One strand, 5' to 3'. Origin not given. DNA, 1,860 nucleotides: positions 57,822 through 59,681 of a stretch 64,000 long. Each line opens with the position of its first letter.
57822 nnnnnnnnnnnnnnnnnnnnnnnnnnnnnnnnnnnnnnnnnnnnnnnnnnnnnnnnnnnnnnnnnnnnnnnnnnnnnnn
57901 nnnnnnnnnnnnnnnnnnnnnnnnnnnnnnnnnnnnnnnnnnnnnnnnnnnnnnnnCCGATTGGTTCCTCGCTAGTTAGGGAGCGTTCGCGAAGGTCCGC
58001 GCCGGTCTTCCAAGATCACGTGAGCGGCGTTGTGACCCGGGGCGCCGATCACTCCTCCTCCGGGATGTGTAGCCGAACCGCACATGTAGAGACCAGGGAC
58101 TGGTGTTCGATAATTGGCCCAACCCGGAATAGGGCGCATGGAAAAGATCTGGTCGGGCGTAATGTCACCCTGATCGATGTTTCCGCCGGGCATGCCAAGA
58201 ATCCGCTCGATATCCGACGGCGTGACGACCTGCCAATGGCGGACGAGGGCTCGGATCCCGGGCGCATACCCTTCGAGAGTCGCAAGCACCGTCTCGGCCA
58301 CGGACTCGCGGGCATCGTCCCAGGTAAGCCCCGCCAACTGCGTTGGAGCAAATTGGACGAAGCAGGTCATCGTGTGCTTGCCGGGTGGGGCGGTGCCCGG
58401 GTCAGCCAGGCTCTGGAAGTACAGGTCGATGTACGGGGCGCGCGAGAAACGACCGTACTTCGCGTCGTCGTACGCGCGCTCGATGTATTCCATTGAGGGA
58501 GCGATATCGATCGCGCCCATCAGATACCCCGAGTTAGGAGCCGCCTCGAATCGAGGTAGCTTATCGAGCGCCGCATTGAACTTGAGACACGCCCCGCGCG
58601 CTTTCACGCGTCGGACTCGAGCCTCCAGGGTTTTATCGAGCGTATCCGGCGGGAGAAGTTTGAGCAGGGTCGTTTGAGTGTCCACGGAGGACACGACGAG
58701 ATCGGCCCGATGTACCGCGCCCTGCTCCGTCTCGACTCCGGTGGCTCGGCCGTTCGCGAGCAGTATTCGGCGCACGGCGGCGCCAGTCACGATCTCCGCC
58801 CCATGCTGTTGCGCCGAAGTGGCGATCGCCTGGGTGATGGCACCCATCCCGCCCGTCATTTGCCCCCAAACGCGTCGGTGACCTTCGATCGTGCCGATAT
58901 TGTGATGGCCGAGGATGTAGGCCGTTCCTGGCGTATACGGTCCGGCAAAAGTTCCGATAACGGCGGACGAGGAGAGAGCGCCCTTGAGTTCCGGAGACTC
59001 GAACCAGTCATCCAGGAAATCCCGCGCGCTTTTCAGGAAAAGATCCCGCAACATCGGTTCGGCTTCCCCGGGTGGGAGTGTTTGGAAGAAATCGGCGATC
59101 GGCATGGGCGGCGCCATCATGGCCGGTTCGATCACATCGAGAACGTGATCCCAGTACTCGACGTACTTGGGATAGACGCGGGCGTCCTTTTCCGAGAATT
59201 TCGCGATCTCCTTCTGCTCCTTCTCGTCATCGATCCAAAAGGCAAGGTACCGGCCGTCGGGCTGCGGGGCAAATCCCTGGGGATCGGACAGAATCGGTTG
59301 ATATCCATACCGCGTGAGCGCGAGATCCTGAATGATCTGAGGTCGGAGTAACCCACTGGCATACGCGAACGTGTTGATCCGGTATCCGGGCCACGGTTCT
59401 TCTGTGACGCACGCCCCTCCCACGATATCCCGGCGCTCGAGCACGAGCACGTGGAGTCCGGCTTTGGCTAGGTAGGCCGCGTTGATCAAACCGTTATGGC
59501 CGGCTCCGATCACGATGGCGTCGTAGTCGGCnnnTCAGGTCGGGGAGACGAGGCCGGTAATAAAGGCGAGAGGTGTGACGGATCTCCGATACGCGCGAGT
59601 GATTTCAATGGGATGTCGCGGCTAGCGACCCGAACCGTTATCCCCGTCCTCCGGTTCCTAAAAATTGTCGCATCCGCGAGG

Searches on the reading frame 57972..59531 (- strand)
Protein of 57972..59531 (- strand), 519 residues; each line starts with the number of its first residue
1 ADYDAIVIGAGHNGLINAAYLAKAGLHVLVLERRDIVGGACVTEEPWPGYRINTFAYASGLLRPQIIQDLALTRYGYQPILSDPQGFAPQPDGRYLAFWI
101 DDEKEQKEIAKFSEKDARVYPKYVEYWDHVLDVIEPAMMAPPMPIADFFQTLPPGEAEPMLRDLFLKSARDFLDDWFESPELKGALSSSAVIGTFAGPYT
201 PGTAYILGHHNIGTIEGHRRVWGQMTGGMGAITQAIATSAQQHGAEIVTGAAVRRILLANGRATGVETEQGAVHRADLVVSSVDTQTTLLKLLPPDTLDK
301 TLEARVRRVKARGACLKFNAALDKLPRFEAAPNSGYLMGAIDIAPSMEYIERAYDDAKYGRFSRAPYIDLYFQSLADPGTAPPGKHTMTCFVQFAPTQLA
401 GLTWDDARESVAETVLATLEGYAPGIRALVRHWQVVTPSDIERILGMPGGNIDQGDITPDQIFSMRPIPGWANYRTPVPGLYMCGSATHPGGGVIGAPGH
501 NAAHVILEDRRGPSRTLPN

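Call 18: search_protein_families(library=pfam, proteins=[window:57972-59531:-], max_evalue=0.01)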
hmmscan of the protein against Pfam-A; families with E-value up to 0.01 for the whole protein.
window:57972-59531:- (519 aa): 11 families
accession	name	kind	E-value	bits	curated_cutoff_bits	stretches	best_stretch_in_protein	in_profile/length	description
PF01593.30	Amino_oxidase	-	1.3e-14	54.7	19.8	2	202-497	199-431/443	Flavin containing amine oxidoreductase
PF01266.30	DAO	-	8.2e-11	42.5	27.9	2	4-40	1-38/353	FAD dependent oxidoreductase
PF13450.12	NAD_binding_8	-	2e-10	41.2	21.9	1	7-54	1-47/68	NAD(P)-binding Rossmann-like domain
PF07992.20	Pyr_redox_2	-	2.5e-07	30.8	26.1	1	4-47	2-41/291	Pyridine nucleotide-disulphide oxidoreductase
PF01946.23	Thi4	-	5.1e-06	26.3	26.2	1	2-40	17-56/235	Thi4 family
PF00890.30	FAD_binding_2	-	2.3e-05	24.2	20.4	0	4-40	1-37/414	FAD binding domain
PF12831.13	FAD_oxidored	-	6.8e-05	22.8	27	1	4-43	1-40/416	FAD dependent oxidoreductase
PF03486.20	HI0933_like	-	0.0002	21.3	50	1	4-38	2-36/244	HI0933-like protein Rossmann domain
PF01494.25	FAD_binding_3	-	0.00095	18.9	22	1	3-34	2-33/349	FAD binding domain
PF00070.33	Pyr_redox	-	0.0025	18.7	22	0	5-37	2-34/82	Pyridine nucleotide-disulphide oxidoreductase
PF00732.25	GMC_oxred_N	-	0.0045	17.3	23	1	239-274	136-173/218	GMC oxidoreductase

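Call 35: search_protein_families(library=ncbifam, proteins=[window:57972-59531:-], max_evalue=0.00001)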
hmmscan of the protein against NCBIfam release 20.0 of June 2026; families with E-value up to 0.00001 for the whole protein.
window:57972-59531:- (519 aa): 26 families (the best 25 are shown)
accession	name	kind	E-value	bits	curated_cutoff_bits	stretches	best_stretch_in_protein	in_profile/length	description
NF045689.1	BCarotKetCrtO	equivalog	1.4e-97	327.6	1000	1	2-515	3-544/563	beta-carotene ketolase CrtO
TIGR02734.1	crtI_fam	subfamily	4.2e-36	124.7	238.1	1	5-510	1-492/504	phytoene desaturase family protein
NF045637.1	carotdesatCrtDProt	equivalog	5.5e-27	94.5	580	1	92-509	90-485/485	1-hydroxycarotenoid 3,4-desaturase CrtD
TIGR02730.1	carot_isom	equivalog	2.1e-25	89.5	586.9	3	372-504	354-486/493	carotenoid isomerase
NF058655.1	CrtID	equivalog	5.5e-21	75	640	1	165-494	161-467/478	bifunctional phytoene desaturase/3,4-desaturase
TIGR02733.1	desat_CrtD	equivalog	6.5e-18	64.7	549.7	1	225-497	227-477/492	C-3',4' desaturase CrtD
NF042421.1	hydcarot_desat_CrtD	equivalog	5.5e-14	51.5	500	1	177-494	177-469/487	1-hydroxycarotenoid 3,4-desaturase CrtD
NF005560.0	PRK07233.1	equivalog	2.3e-13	49.8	252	1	222-314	191-279/435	hypothetical protein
NF005547.0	PRK07208.1-3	equivalog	6.8e-11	41.6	380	0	4-45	6-47/465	hypothetical protein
NF004789.0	PRK06134.1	subfamily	2.4e-08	33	747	0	2-49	12-59/581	FAD-dependent oxidoreductase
NF001933.0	PRK00711.1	subfamily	4.3e-08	32.6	383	0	217-291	188-262/429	D-amino acid dehydrogenase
NF005548.0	PRK07208.1-4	equivalog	2.8e-07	29.5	389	0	5-45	6-46/488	hypothetical protein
NF009476.0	PRK12839.1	equivalog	3.9e-07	28.6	940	0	2-61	8-67/572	FAD-dependent oxidoreductase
TIGR02032.1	GG-red-SF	subfamily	4.3e-07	29.9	158.8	1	3-37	1-35/297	geranylgeranyl reductase family protein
NF003585.0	PRK05249.1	equivalog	4.9e-07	28.7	465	1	2-43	6-47/464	Si-specific NAD(P)(+) transhydrogenase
NF053676.1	4oxCHCAChcC1Cy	equivalog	2.4e-06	26.3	1000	0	2-41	1-40/528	4-oxocyclohexanecarboxylate 2-dehydrogenase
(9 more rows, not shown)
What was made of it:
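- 57972..59534 (-): CrtO/CrtI-like FAD oxidoreductase, 520 aa, divergent from RO-A. The most constant neighbour of this oxygenase family. Calls 18, 35 (CrtO model 328 bits, cutoff 1000) and 36.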

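Call 36: search_solved_structures(query=window:57972-59531:-, max_evalue=0.001)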
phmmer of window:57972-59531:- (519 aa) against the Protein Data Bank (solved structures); distinct sequences matched with E-value up to 0.001: 12.
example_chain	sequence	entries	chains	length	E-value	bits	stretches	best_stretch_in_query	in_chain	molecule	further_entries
4dgk_A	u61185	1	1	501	3.9e-17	65.2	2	6-294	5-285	Phytoene dehydrogenase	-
3ka7_A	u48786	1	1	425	9.7e-14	54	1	225-301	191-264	Oxidoreductase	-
4rep_A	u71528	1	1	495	1.2e-11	47.1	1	4-494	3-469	Gamma-carotene desaturase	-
3nrn_A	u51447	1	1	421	8e-06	27.9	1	5-56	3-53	uncharacterized protein PF1083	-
4y4m_A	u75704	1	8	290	1.7e-05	26.8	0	3-40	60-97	Putative ribose 1,5-bisphosphate isomerase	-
5fjm_A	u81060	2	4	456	3.5e-05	25.8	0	233-281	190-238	L-AMINO ACID DEAMINASE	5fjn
6hk1_A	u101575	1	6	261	8.8e-05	24.5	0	3-40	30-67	Thiazole synthase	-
3rha_A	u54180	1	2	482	0.00013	23.9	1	2-44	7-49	Putrescine oxidase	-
4y4n_A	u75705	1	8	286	0.00017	23.5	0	2-40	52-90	Putative ribose 1,5-bisphosphate isomerase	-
4zn0_A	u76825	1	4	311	0.00021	23.2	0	3-50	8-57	Thioredoxin reductase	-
3uov_A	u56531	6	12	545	0.0003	22.7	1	3-62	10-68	OTEMO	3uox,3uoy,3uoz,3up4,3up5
5mh4_A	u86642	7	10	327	0.00092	21.1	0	2-51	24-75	Thioredoxin reductase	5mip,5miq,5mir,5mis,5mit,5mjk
